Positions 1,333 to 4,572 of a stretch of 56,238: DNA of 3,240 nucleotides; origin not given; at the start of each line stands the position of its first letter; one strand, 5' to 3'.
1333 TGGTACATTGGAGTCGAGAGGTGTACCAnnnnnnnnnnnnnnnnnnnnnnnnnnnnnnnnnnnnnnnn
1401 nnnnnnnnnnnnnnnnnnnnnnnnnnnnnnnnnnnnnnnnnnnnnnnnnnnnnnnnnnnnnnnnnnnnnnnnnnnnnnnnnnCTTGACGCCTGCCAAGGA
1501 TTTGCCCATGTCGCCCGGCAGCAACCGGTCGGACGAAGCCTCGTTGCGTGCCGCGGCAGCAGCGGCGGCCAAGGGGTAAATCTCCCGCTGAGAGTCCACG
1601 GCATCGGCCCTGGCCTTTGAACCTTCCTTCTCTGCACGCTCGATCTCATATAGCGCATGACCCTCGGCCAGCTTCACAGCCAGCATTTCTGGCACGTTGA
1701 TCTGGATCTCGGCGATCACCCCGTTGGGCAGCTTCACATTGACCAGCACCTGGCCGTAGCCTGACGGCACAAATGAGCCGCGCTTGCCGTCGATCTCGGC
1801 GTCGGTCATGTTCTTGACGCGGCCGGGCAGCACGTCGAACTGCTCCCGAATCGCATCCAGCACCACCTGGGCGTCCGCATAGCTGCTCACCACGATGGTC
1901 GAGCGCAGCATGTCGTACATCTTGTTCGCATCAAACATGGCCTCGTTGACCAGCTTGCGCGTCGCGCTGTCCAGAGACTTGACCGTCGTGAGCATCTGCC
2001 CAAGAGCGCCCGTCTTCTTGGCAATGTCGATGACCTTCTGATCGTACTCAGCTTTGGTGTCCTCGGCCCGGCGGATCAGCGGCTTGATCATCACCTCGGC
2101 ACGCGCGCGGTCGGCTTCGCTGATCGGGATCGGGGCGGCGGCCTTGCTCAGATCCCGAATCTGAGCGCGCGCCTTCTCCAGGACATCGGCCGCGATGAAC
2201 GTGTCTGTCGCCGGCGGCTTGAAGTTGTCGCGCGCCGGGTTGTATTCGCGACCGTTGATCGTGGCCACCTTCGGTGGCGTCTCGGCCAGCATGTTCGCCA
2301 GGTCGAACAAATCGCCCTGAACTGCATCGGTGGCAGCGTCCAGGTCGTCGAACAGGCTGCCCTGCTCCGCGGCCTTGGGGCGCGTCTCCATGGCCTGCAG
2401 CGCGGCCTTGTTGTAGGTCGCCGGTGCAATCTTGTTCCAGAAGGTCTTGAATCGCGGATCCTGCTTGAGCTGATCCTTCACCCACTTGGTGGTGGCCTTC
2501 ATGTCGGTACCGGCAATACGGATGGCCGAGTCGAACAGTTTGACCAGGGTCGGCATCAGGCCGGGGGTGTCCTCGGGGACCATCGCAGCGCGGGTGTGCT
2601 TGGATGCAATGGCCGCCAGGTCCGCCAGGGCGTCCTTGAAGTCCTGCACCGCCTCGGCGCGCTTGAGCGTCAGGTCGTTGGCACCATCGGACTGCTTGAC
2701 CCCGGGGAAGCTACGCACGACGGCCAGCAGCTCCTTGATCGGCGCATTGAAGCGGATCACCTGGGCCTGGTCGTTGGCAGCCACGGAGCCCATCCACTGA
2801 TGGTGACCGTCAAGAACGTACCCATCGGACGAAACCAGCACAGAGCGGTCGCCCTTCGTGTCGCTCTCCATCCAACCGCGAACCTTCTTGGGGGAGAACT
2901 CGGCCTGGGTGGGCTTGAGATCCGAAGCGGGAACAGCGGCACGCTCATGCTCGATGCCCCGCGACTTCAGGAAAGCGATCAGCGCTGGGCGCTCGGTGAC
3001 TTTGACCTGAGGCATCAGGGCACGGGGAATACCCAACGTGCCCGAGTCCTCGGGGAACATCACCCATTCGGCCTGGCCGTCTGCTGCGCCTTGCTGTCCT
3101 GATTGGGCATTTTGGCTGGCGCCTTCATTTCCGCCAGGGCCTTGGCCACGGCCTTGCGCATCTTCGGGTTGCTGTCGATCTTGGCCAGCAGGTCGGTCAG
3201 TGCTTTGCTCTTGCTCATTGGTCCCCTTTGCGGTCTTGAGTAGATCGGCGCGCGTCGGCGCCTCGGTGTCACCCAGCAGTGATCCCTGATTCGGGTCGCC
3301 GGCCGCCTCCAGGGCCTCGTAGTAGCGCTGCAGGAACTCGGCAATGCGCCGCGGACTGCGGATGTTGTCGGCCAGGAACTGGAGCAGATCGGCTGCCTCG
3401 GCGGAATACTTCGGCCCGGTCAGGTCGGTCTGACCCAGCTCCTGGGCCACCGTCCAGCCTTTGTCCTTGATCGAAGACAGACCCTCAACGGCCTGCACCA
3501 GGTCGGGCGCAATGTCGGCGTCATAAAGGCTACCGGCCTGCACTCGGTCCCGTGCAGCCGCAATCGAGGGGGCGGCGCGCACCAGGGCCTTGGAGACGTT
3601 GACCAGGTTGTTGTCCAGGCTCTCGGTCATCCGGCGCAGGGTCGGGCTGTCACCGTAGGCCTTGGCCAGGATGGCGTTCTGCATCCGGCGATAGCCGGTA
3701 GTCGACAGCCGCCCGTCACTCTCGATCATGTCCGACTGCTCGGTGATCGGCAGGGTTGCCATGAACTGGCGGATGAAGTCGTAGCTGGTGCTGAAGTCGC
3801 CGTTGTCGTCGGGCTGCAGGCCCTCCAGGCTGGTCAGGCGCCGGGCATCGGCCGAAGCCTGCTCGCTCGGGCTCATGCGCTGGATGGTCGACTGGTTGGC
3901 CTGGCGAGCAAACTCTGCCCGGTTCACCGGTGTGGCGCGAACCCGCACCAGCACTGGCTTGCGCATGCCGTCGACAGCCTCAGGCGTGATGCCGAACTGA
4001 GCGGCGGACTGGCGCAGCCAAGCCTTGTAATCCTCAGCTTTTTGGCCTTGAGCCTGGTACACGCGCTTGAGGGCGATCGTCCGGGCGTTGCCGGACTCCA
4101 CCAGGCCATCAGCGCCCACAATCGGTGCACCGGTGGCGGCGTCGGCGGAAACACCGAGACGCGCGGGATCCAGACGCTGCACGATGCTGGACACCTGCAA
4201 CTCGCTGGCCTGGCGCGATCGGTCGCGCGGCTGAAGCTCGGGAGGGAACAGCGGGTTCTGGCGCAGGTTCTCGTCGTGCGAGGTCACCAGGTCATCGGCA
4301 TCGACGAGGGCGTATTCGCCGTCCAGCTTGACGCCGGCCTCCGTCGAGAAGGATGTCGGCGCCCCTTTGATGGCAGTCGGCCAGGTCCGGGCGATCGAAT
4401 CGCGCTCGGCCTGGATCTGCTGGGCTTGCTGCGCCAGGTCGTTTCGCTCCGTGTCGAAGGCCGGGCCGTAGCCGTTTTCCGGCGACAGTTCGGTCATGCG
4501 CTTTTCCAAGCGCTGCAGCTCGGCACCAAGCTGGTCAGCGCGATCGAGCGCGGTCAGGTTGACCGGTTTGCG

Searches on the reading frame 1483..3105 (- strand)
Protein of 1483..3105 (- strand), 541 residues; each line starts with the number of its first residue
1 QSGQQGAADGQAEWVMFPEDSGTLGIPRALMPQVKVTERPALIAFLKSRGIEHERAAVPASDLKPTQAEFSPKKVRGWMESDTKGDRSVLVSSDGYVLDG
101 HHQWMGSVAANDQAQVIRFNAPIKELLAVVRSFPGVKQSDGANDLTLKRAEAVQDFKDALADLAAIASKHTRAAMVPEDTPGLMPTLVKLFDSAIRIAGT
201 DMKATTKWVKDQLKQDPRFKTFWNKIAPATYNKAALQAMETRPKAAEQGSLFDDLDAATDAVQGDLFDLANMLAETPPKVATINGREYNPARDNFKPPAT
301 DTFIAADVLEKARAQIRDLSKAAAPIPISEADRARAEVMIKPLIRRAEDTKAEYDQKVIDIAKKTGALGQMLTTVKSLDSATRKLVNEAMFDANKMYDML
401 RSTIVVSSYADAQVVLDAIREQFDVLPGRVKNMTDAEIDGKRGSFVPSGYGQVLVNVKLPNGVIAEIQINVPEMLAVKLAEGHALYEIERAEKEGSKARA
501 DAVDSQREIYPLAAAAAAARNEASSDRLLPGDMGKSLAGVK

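Call 63: predict_structure(alignment_id=A2)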
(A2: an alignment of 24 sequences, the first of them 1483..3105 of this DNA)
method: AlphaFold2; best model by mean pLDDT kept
length: 541 residues; sequences in the alignment: 24
mean_pLDDT: 86.3   pTM: 0.54
mean pLDDT of the five models: 86.3, 86.2, 85.6, 85.0, 83.8
residues with pLDDT >= 90: 377; 70-90: 91; 50-70: 19; < 50: 54
segments of 3 or more residues with pLDDT < 50: 1-11, 244-275, 531-541
pLDDT, mean of each block of 10 residues (from residue 1): 38 75 86 91 97 97 94 91 80 97 92 95 94 84 70 93 95 92 97 88 87 93 93 93 50 36 40 55 95 97 97 93 83 93 95 98 98 96 95 96 97 98 96 93 84 96 97 97 92 92 95 95 67 40 31
secondary structure, 60 per line:
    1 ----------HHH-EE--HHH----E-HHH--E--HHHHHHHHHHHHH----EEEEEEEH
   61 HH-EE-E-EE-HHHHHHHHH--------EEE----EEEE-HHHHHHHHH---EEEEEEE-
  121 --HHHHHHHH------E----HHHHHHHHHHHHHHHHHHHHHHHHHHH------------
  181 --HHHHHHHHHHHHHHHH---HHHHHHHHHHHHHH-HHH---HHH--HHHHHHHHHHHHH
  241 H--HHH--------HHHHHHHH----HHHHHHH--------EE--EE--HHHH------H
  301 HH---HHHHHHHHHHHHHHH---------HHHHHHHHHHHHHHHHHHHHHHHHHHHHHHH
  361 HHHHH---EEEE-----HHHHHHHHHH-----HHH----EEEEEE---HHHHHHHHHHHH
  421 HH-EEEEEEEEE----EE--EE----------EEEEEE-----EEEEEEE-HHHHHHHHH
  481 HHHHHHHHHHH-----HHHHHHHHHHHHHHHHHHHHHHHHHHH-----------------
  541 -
elements in order: H36-48 E53-59 H72-80 E89-91 E96-99 H101-109 E113-119 H123-130 H142-168 H183-198 H202-215 H228-241 H255-262 H267-273 H290-293 H306-320 H330-365 E369-372 H378-387 E400-405 H409-422 E424-432 E453-458 E464-470 H472-491 H497-523

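Call 65: fold_search(model_id=the predicted structure, library=pdb)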
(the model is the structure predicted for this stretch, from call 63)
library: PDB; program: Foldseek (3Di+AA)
matches with E <= 10: 503; with E <= 0.001: 36
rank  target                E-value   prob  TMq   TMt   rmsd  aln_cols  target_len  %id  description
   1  7oiw_A                5.2e-06  1.00  0.22  0.34  22.0       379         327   14  Structure of S. aureus Rel catalytic domains in complex with pppGpp (released 2022-06-01)
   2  7oiw_B                7.1e-06  1.00  0.22  0.34  22.3       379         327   14  Structure of S. aureus Rel catalytic domains in complex with pppGpp (released 2022-06-01)
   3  6yxa                  7.1e-06  1.00  0.21  0.21  24.0       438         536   16  Structure of the bifunctional Rel enzyme from B. subtilis (released 2020-09-23)
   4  6ox6_A                7.8e-06  1.00  0.27  0.69   3.7       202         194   24  Crystal structure of the complex between the Type VI effector Tas1 and its immunity protein (released 2019-09-18)
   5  8acu_B                7.8e-06  1.00  0.22  0.33  22.5       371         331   14  Structure of Bacillus subtilis Rel in complex with DarB (released 2023-07-19)
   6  8acu_A                1.1e-05  1.00  0.20  0.29  22.1       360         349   14  Structure of Bacillus subtilis Rel in complex with DarB (released 2023-07-19)
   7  8vx3_A                1.9e-05  1.00  0.25  0.61   4.6       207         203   17  Structure of an exported small alarmone synthetase from Streptomyces albidoflavus (released 2025-02-05)
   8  24io_A                2.3e-05  1.00  0.23  0.34  23.5       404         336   14  Crystal structure of the RelSeq N-terminal domain from Streptococcus equisimilis in complex with pppGpp (released 2026-03-18)
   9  1vj7_A                4.8e-05  1.00  0.19  0.29  23.5       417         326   13  Crystal structure of the bifunctional catalytic fragment of RelSeq, the RelA/SpoT homolog from Streptococcus equisimil (released 2004-05-04)
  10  7ohg                  6.9e-05  1.00  0.20  0.28  22.9       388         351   14  Structure of Thermus thermophilus Rel bound to the non-hydrolasable alarmone analogue (released 2022-06-01)
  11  6s2u                  9.8e-05  1.00  0.18  0.27  22.0       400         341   16  Structure of the catalytic domain of T. thermophilus Rel in complex with AMP and ppGpp (released 2020-07-08)
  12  24io_B                1.3e-04  1.00  0.23  0.37  21.9       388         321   15  Crystal structure of the RelSeq N-terminal domain from Streptococcus equisimilis in complex with pppGpp (released 2026-03-18)
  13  5ded_C                1.4e-04  1.00  0.26  0.60   5.5       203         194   17  Crystal structure of the small alarmone synthethase 1 from Bacillus subtilis bound to its product pppGpp (released 2015-10-28)
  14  3l9d_A                1.5e-04  1.00  0.25  0.56   5.6       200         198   19  The Crystal Structure of smu.1046c from Streptococcus mutans UA159 (released 2011-01-12)
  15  6s2v_C                1.6e-04  1.00  0.19  0.29  23.0       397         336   14  Structure of the N-terminal catalytic region of T. thermophilus Rel (released 2020-07-08)
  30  6fgk_A                5.2e-04  1.00  0.27  0.72   3.9       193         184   18  Crystal structure of the small alarmone synthethase 2 from Bacillus subtilis (released 2018-02-07)
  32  6fgk_B                8.2e-04  1.00  0.26  0.66   4.6       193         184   18  Crystal structure of the small alarmone synthethase 2 from Bacillus subtilis (released 2018-02-07)
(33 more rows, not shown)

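Call 66: search_solved_structures(query=A2, max_evalue=1, show_alignments=4)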
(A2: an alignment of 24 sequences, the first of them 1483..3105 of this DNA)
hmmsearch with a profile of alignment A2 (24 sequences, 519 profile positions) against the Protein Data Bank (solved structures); distinct sequences matched with E-value up to 1: 3.
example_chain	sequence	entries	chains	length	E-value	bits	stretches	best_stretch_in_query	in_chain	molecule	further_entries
6ox6_A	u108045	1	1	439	4.5e-16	62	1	336-507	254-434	Tas1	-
3l9d_A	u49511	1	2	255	0.08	15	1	328-467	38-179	Putative GTP pyrophosphokinase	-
5k3w_A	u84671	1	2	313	0.28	13.2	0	67-97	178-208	CpuTA1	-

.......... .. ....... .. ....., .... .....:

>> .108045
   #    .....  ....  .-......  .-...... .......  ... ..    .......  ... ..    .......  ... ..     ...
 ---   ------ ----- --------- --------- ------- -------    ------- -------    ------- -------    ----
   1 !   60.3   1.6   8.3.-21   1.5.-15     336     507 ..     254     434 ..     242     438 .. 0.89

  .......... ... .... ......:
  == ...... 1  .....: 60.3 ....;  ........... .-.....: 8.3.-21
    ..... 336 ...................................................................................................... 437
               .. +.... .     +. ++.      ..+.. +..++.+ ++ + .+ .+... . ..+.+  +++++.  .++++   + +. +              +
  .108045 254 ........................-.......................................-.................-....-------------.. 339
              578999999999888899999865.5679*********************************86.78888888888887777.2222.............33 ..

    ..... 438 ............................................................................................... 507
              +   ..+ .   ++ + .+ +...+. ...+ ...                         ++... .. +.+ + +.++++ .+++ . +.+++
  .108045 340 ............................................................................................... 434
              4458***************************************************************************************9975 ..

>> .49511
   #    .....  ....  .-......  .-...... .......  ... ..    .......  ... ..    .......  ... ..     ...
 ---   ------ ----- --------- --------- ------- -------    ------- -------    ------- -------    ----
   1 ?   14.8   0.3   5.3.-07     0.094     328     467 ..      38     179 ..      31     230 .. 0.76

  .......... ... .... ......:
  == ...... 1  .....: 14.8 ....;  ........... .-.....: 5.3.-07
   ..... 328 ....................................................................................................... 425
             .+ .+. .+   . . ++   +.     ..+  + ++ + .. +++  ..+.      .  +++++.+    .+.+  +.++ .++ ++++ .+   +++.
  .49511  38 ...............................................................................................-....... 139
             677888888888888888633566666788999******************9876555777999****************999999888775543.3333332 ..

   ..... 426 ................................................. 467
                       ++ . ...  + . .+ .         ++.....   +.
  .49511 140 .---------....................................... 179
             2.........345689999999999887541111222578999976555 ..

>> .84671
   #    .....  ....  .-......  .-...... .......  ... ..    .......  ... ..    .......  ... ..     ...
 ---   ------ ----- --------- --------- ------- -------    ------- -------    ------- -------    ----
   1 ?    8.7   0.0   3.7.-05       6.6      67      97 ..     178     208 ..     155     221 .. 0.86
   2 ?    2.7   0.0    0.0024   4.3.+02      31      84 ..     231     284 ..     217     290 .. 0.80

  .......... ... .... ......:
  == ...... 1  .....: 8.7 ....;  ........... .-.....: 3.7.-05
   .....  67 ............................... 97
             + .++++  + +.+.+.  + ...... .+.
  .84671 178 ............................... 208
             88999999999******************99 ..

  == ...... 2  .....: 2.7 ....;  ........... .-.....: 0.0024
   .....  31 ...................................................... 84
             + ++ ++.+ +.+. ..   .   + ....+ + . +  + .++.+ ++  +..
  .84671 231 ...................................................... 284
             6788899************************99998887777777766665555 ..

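Call 104: fold_search(model_id=the predicted structure, library=viral)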
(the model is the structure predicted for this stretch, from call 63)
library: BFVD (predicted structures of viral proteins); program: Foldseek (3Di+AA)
matches with E <= 10: 416; with E <= 0.001: 34
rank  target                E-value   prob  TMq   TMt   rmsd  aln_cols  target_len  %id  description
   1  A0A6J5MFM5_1          2.4e-16  1.00  0.38  0.21  14.5       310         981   28  ART-PolyVal-like domain-containing protein [uncultured Caudovirales phage]
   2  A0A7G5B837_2          1.6e-14  1.00  0.23  0.12  25.6       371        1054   20  Uncharacterized protein [Ralstonia phage Alix]
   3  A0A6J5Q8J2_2          1.4e-13  1.00  0.37  0.19  29.4       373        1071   26  RelA/SpoT [uncultured Caudovirales phage]
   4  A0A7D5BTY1            5.7e-13  1.00  0.23  0.10   2.2       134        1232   45  (no name in the UniProt tables at hand)
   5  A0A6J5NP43            6.0e-13  1.00  0.32  0.17  27.4       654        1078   18  Uncharacterized protein [uncultured Caudovirales phage]
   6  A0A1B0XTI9            9.4e-13  1.00  0.29  0.21  20.7       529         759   18  (no name in the UniProt tables at hand)
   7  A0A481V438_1          2.9e-12  1.00  0.23  0.14   5.0       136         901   45  (no name in the UniProt tables at hand)
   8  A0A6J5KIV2            3.7e-12  1.00  0.30  0.15  29.6       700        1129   16  DdrB-like domain-containing protein [uncultured Caudovirales phage]
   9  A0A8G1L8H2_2          3.1e-10  1.00  0.16  0.07  27.4       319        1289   25  (no name in the UniProt tables at hand)
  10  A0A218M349            3.9e-09  1.00  0.22  0.59  13.6       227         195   22  ParB/Sulfiredoxin domain-containing protein [Acidovorax phage ACP17]
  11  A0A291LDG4            1.9e-08  1.00  0.22  0.82   1.6       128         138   25  ParB/Sulfiredoxin domain-containing protein [Aeromonas phage AS-szw]
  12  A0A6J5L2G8            2.9e-08  1.00  0.21  0.36   2.4       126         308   37  ParB/Sulfiredoxin [uncultured Caudovirales phage]
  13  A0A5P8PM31            3.6e-08  1.00  0.22  0.84   2.2       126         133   32  ParB/Sulfiredoxin domain-containing protein [Stenotrophomonas phage Moby]
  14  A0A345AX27            4.6e-08  1.00  0.21  0.41   7.6       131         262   25  (no name in the UniProt tables at hand)
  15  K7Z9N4                1.0e-07  1.00  0.21  0.72   2.0       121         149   29  ParB/Sulfiredoxin domain-containing protein [Serratia phage phiMAM1]
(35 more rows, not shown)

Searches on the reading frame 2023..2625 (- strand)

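Call 27: search_protein_families(library=pfam, max_evalue=5, proteins=[window:2023-2625:-])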
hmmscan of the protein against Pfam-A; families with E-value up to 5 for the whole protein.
seq(201 aa): 1 family
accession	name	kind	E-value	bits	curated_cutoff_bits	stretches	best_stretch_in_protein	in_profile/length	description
PF04916.18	Phospholip_B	-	0.021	13.9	27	1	42-117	73-148/487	Phospholipase B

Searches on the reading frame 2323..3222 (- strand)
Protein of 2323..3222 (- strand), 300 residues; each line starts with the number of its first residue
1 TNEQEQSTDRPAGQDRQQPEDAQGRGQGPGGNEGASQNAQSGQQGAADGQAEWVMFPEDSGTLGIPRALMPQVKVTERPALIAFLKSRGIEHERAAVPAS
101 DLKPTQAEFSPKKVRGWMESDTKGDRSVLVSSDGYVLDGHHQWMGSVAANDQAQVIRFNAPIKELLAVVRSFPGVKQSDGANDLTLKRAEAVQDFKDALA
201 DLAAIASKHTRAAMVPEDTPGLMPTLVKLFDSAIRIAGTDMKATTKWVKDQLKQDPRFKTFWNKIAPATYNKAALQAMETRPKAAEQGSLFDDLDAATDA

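Call 7: search_protein_families(library=pfam, max_evalue=0.01, proteins=[window:2323-3222:-])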
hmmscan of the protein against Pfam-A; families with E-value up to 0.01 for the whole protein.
seq(300 aa): 0 families

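Call 9: search_protein_families(library=phrogs, max_evalue=0.001, proteins=[window:2323-3222:-])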
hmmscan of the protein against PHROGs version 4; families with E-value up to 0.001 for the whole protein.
window:2323-3222:- (300 aa): 2 families
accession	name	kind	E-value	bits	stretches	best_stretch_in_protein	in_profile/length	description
phrog_2859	-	unknown function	3.3e-23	82.6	1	60-185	336-460/740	-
phrog_11358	-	unknown function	9.3e-22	76.8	1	37-181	765-905/3431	-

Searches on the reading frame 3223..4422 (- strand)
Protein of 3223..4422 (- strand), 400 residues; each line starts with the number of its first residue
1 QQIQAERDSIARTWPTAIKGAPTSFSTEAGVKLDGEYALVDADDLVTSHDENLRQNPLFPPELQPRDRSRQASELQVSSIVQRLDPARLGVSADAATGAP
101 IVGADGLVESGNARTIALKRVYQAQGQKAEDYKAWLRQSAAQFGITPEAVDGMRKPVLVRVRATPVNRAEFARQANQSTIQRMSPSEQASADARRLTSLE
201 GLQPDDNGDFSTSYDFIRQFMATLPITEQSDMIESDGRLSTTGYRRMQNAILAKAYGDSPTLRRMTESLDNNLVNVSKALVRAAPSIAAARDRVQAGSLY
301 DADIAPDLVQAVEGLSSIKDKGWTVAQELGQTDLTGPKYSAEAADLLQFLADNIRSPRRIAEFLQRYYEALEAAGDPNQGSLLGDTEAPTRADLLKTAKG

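Call 7: search_protein_families(library=pfam, max_evalue=0.01, proteins=[window:3223-4422:-])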
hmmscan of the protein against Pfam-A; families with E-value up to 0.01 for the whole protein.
seq(400 aa): 1 family
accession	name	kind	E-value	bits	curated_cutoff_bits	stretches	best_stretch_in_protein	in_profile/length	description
PF18763.7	ddrB-ParB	-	4.4e-38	130.6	27.6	1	30-162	3-120/121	ddrB-like ParB superfamily domain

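Call 9: search_protein_families(library=phrogs, max_evalue=0.001, proteins=[window:3223-4422:-])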
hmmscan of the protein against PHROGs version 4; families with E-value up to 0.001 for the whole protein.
window:3223-4422:- (400 aa): 5 families
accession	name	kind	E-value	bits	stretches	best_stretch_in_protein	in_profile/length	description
phrog_5143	-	unknown function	1e-89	302.4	1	19-399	250-648/2204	-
phrog_2299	-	unknown function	3.7e-56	191.6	1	29-321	36-327/995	-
phrog_14693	-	unknown function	1.7e-30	107.4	1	120-326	5-210/326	-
phrog_11561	-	unknown function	4.2e-21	76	1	20-386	504-784/853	-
phrog_14770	-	unknown function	6.9e-14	50.6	1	110-339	890-1121/3427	-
